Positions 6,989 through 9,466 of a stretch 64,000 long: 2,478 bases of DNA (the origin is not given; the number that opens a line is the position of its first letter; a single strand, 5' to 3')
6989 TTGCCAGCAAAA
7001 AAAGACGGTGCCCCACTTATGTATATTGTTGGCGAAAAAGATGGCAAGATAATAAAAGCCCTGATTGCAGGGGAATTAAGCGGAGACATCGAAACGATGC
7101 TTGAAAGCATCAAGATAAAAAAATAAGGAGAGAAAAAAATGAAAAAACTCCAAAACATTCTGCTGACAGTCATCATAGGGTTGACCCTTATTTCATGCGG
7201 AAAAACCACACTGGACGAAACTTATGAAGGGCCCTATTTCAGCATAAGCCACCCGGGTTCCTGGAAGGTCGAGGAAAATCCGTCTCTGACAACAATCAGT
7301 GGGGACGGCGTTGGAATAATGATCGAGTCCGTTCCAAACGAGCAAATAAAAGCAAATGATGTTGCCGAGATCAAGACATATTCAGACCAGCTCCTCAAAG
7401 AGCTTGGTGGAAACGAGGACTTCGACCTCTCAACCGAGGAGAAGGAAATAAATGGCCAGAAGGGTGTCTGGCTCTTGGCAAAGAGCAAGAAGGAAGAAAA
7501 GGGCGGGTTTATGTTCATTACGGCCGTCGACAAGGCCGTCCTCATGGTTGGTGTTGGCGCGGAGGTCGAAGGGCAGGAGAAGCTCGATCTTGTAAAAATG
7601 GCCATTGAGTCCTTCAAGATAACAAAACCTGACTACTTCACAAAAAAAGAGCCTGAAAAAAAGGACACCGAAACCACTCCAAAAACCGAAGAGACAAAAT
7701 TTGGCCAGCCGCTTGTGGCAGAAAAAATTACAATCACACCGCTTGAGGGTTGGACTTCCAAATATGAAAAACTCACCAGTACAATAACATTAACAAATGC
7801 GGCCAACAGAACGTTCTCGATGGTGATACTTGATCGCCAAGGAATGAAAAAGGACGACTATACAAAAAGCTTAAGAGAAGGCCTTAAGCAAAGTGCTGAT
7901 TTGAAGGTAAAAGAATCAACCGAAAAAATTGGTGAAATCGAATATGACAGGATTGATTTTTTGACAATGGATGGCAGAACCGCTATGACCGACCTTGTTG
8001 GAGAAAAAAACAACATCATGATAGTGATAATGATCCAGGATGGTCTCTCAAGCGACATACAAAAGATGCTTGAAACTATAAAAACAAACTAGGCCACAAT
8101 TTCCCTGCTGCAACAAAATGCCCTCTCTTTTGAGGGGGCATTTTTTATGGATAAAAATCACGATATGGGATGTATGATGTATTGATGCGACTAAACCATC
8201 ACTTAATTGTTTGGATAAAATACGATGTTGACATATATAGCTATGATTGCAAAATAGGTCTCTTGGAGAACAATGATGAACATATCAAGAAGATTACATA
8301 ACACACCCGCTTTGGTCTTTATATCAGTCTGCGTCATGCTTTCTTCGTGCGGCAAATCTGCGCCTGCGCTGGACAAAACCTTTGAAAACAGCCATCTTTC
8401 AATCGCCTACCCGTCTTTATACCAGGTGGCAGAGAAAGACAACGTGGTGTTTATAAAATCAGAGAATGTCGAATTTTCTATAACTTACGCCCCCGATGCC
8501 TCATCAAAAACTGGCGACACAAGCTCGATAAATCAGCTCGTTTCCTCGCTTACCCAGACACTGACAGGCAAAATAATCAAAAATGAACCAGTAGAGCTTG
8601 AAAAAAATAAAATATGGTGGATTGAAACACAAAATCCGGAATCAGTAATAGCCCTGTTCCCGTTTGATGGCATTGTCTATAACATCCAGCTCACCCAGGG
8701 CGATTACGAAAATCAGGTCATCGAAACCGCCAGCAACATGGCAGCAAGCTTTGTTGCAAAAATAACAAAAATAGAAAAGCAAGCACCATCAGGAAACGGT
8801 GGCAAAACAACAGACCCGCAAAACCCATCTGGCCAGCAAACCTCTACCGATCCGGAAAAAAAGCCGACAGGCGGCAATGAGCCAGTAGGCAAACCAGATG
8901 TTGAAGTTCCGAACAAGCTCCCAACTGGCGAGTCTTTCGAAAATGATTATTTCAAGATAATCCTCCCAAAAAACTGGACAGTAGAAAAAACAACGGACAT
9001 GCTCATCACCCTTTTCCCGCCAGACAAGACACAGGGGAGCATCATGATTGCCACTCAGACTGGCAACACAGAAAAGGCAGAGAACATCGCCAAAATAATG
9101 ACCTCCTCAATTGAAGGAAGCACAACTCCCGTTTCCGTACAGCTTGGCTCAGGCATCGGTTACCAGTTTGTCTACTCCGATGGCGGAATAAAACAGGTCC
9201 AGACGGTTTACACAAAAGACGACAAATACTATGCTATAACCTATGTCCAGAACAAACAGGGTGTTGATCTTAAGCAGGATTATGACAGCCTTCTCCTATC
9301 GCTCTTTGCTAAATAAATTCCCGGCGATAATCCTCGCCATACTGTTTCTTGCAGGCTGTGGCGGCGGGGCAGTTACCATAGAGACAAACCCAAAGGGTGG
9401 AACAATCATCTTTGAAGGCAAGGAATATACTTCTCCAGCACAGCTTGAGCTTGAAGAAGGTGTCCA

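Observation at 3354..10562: Tandem array of eight paralogous lipoprotein genes with one- and two-domain architectures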

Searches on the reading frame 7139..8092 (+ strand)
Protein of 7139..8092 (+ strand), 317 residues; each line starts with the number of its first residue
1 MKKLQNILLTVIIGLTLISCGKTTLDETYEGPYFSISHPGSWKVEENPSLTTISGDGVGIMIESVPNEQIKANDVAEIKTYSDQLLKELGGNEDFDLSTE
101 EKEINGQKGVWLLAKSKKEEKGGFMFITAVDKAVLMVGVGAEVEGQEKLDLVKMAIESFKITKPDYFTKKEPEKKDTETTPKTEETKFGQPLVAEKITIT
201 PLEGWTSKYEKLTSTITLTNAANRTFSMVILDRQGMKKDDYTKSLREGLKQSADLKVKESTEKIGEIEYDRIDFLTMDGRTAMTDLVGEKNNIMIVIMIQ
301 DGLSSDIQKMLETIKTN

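Call 5: search_protein_families(library=pfam, proteins=[window:7139-8092:+], max_evalue=1)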
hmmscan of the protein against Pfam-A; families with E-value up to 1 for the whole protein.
window:7139-8092:+ (317 aa): 0 families

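Call 6: search_protein_families(library=ncbifam, proteins=[window:7139-8092:+], max_evalue=1)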
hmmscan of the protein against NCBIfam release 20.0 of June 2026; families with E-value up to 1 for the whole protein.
window:7139-8092:+ (317 aa): 0 families

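Call 9: find_homologous_proteins(query=window:7139-8092:+, max_evalue=0.001)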
Query window:7139-8092:+ (317 aa): 4 proteins with E <= 0.001 among 3633 candidates.
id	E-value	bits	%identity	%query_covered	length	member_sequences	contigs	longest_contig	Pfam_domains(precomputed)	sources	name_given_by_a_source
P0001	2.6e-198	675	99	100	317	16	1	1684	-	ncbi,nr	ncbi:MAG: hypothetical protein GYA69_00130 [Candidatus Moranbacteria bacterium]|nr:hypothetical prot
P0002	2.9e-182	622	91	100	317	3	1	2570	-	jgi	-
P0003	6.6e-176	601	87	100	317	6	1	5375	-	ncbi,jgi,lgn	-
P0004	6.2e-173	592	87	100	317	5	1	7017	-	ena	-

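Call 38: find_related_loci(query=A4, collection=genome_contigs, flank=10000)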
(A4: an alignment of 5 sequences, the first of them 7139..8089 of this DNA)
Query A4 (317 aa) in genome_contigs; peptide patterns used: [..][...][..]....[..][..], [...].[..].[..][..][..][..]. (x = any residue, [..] = any of these).
200 stretches matched a pattern; 3 encode a relative of the query (tblastn E <= 1e-3); 3 distinct loci.
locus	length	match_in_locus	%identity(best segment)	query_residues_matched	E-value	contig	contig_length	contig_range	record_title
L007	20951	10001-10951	87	1-317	0e+0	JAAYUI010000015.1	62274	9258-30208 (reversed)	MAG: Caldisericales bacterium isolate AS27yjCOA_144 85888_AS27, whole genome shotgun sequence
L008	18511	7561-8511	91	1-317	0e+0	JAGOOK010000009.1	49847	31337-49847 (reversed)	MAG: Caldisericia bacterium isolate Go_SlDig_bin_249 Go_SlDig_1780_length_49847_cov_18.972989, whole genome shotgun sequ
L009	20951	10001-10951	87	1-317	1e-175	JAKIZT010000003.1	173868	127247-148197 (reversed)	MAG: Caldisericales bacterium isolate UR.bin110 NODE_3_length_173868_cov_12.149605, whole genome shotgun sequence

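Call 40: find_homologous_proteins(query=A3, max_evalue=0.00001)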
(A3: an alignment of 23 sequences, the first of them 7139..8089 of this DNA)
Query A3 (23 sequences) (317 aa, profile of the alignment): 8 proteins with E <= 0.00001 among 8000 candidates.
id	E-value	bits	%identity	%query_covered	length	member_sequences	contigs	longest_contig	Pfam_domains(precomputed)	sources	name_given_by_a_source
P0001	5.4e-78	280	99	100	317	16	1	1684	-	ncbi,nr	ncbi:MAG: hypothetical protein GYA69_00130 [Candidatus Moranbacteria bacterium]|nr:hypothetical prot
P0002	1.8e-76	275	91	100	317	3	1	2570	-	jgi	-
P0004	4.1e-74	268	87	100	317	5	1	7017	-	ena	-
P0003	2.1e-73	265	87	100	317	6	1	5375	-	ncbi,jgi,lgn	-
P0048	7.6e-58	214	25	60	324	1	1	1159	-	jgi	-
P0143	3.5e-41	159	23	52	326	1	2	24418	-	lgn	-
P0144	2.5e-39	153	25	52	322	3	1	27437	-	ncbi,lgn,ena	-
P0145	2.7e-34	137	20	52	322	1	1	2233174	-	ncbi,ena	-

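Call 41: find_encoding_contigs(protein=P0145, flank=10000, max_places=2)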
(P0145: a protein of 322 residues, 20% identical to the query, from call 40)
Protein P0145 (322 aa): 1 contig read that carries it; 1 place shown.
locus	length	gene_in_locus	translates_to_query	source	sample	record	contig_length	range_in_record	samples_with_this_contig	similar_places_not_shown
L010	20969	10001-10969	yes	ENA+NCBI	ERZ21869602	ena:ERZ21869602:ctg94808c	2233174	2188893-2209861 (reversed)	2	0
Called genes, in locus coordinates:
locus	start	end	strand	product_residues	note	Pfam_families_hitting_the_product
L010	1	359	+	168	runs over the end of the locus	-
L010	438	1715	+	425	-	PF00709:Adenylsucc_synt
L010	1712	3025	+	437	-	PF00206:Lyase_1, PF10397:ADSL_C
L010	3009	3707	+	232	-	PF01259:SAICAR_synt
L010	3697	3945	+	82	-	PF02700:PurS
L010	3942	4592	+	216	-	PF13507:GATase_5, PF01965:DJ-1_PfpI (weak), PF07685:GATase_3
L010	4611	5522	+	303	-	PF04972:BON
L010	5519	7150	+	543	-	PF03485:Arg_tRNA_synt_N, PF09334:tRNA-synt_1g (faint), PF00750:tRNA-synt_1d, PF05746:DALR_1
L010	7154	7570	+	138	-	-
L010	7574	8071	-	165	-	-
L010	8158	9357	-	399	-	PF00202:Aminotran_3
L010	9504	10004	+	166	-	-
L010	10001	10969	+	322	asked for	-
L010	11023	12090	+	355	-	-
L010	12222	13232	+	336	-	-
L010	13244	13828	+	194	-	-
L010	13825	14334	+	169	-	-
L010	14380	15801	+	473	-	-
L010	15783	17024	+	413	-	-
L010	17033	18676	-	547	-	PF00672:HAMP, PF00989:PAS (faint), PF08448:PAS_4, PF12860:PAS_7 (weak), PF13188:PAS_8 (weak), PF13426:PAS_9 (weak), PF00512:HisKA, PF02518:HATPase_c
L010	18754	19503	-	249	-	PF00072:Response_reg, PF00486:Trans_reg_C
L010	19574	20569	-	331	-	PF00814:TsaD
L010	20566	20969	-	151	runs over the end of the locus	PF00583:Acetyltransf_1, PF13673:Acetyltransf_10, PF13420:Acetyltransf_4 (weak), PF13508:Acetyltransf_7, PF08445:FR47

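Call 42: find_encoding_contigs(protein=P0144, flank=10000, max_places=2)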
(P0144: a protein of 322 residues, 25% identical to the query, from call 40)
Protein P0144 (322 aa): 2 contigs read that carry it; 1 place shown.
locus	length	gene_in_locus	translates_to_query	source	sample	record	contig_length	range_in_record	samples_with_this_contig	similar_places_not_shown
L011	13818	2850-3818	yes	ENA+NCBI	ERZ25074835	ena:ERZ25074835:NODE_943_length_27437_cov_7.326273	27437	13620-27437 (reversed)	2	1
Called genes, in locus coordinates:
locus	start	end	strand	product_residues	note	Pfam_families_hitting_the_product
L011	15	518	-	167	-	-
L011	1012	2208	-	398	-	PF00202:Aminotran_3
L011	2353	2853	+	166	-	-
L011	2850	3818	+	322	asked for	-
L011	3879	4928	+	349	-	-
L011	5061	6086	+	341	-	-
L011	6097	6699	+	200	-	-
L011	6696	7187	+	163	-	-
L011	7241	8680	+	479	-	-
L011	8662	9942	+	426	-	-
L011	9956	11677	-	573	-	PF00672:HAMP, PF00989:PAS (weak), PF08448:PAS_4 (weak), PF12860:PAS_7 (weak), PF13188:PAS_8, PF13426:PAS_9 (weak), PF00512:HisKA, PF02518:HATPase_c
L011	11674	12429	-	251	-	PF00072:Response_reg, PF00486:Trans_reg_C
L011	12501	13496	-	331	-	PF00814:TsaD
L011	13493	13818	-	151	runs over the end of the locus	PF13302:Acetyltransf_3, PF12746:GNAT_acetyltran (weak), PF00583:Acetyltransf_1, PF13673:Acetyltransf_10, PF08445:FR47, PF13508:Acetyltransf_7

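Call 44: list_cluster_members(proteins=[P0145, P0144, P0009, P0010, P0012, P0014, P0017, P0021, P0016, P0018])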
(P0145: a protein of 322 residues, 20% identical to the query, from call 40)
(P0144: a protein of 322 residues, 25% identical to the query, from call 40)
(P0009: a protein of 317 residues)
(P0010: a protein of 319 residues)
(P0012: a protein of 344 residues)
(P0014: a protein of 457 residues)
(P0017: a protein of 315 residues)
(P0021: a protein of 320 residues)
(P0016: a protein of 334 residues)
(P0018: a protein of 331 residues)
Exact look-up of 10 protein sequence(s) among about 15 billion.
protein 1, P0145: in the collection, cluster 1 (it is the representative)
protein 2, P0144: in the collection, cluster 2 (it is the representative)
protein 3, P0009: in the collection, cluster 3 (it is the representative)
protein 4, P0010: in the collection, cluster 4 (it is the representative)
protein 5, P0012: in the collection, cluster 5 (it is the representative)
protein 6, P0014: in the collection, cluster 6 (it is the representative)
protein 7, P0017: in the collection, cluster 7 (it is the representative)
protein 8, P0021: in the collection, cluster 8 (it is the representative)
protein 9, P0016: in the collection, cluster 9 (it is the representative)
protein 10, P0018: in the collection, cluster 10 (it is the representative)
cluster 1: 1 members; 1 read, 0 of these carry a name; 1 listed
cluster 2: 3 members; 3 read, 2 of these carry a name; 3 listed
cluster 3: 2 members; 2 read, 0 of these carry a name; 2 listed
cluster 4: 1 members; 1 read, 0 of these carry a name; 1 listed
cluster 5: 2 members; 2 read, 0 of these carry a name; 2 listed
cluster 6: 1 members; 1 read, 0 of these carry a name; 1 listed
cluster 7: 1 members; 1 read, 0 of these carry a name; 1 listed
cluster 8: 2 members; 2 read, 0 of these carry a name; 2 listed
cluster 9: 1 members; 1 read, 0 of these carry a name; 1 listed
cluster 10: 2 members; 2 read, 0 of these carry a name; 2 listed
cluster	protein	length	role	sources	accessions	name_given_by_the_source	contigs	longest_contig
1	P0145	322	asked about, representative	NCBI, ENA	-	-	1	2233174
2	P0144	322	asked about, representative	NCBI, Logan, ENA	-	-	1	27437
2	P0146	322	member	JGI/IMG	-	hypothetical protein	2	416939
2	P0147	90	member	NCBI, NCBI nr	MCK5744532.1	MAG: hypothetical protein KAH30_07310, partial [Caldisericia bacterium] | hypothetical protein [Caldisericia bacterium]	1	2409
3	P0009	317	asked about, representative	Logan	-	-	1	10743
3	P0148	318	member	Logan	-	-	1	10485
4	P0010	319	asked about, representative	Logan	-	-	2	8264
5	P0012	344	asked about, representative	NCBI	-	-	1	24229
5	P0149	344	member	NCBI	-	-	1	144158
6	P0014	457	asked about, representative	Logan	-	-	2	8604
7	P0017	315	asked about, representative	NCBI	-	-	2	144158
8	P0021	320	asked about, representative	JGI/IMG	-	-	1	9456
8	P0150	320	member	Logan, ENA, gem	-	-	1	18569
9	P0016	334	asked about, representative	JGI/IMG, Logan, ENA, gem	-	-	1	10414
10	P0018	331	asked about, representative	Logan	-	-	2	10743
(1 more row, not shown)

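Call 49: search_protein_families(library=pfam, proteins=[L010:15783-17021:+, L011:8662-9939:+, L010:14380-15798:+, L010:13244-13825:+, L010:13825-14331:+, L010:9504-10001:+], max_evalue=0.1)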
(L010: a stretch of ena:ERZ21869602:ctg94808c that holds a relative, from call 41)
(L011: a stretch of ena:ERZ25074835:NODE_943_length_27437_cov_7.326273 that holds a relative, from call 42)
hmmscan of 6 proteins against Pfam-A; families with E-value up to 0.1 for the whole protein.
L010:15783-17021:+ (413 aa): 1 family
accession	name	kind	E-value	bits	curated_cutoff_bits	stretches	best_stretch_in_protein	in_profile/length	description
PF08308.17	PEGA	-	0.0043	17.4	20.8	1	33-91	9-68/71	PEGA domain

L011:8662-9939:+ (426 aa): 1 family
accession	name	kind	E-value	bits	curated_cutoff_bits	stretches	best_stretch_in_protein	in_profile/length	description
PF08308.17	PEGA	-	0.00017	21.9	20.8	1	27-83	3-60/71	PEGA domain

L010:14380-15798:+ (473 aa): 0 families

L010:13244-13825:+ (194 aa): 1 family
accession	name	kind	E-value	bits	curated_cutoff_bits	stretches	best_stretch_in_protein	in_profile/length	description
PF16339.10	DUF4969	-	0.035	14.9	31.4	1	1-45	1-41/79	Domain of unknown function (DUF4969)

L010:13825-14331:+ (169 aa): 1 family
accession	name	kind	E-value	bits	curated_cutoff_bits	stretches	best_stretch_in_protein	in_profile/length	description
PF18933.6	PsbP_2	-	0.00052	20.5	27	1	26-144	38-158/184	PsbP-like protein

L010:9504-10001:+ (166 aa): 0 families

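Call 61: predict_structure(alignment_id=A6)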
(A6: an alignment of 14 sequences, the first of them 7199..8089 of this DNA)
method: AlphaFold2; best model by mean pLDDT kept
length: 297 residues; sequences in the alignment: 14
mean_pLDDT: 83.0   pTM: 0.53
mean pLDDT of the five models: 83.0, 82.1, 81.0, 80.9, 80.8
residues with pLDDT >= 90: 120; 70-90: 140; 50-70: 20; < 50: 17
segments of 3 or more residues with pLDDT < 50: 150-165
pLDDT, mean of each block of 10 residues (from residue 1): 80 93 81 88 86 87 74 79 94 88 92 89 88 95 79 32 52 86 88 85 88 79 74 75 94 86 91 90 89 89
secondary structure, 60 per line:
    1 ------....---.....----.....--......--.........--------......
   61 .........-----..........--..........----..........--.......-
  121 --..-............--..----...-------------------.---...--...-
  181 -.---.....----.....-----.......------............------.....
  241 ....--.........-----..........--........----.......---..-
elements in order: E7-10 E14-18 E23-27 E30-35 E38-46 H55-69 E75-84 E87-96 E101-110 E113-119 H126-137 E172-174 E177-179 E186-190 E195-199 E205-211 H218-229 E236-244 E247-255 E261-270 E273-280 H285-291

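Call 66: search_protein_families(library=padloc, proteins=[window:7139-8092:+], max_evalue=0.1)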
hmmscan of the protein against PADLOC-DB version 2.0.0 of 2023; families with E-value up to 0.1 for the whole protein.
window:7139-8092:+ (317 aa): 0 families

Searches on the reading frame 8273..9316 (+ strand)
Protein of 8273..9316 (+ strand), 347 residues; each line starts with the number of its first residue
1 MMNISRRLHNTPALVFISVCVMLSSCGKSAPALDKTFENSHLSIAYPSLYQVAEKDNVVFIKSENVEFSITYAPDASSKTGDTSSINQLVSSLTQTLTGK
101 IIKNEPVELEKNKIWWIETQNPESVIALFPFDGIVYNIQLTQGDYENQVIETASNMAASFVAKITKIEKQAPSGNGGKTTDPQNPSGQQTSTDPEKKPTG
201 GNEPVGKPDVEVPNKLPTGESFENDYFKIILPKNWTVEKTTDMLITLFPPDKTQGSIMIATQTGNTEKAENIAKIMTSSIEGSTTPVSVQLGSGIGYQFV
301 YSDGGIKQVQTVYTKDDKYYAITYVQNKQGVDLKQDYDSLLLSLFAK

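Call 5: search_protein_families(library=pfam, proteins=[window:8273-9316:+], max_evalue=1)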
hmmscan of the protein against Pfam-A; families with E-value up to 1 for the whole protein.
window:8273-9316:+ (347 aa): 2 families
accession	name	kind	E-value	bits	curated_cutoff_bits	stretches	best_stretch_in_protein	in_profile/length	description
PF21946.1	LppM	-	0.027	15.2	27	1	242-325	3-89/153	LppM domain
PF10342.15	Kre9_KNH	-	0.12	13.6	24.6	1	245-313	16-88/94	Kre9/KNH-like N-terminal Ig-like domain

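Call 6: search_protein_families(library=ncbifam, proteins=[window:8273-9316:+], max_evalue=1)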
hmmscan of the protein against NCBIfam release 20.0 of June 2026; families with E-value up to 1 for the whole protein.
window:8273-9316:+ (347 aa): 1 family
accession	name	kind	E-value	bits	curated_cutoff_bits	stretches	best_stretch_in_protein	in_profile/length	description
TIGR03931.1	T7SS_Rv3446c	hypoth_equivalog_domain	0.3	11.4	47.6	1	157-285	11-126/194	type VII secretion-associated protein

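Call 66: search_protein_families(library=padloc, proteins=[window:8273-9316:+], max_evalue=0.1)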
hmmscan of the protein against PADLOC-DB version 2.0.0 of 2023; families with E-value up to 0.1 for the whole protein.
window:8273-9316:+ (347 aa): 0 families
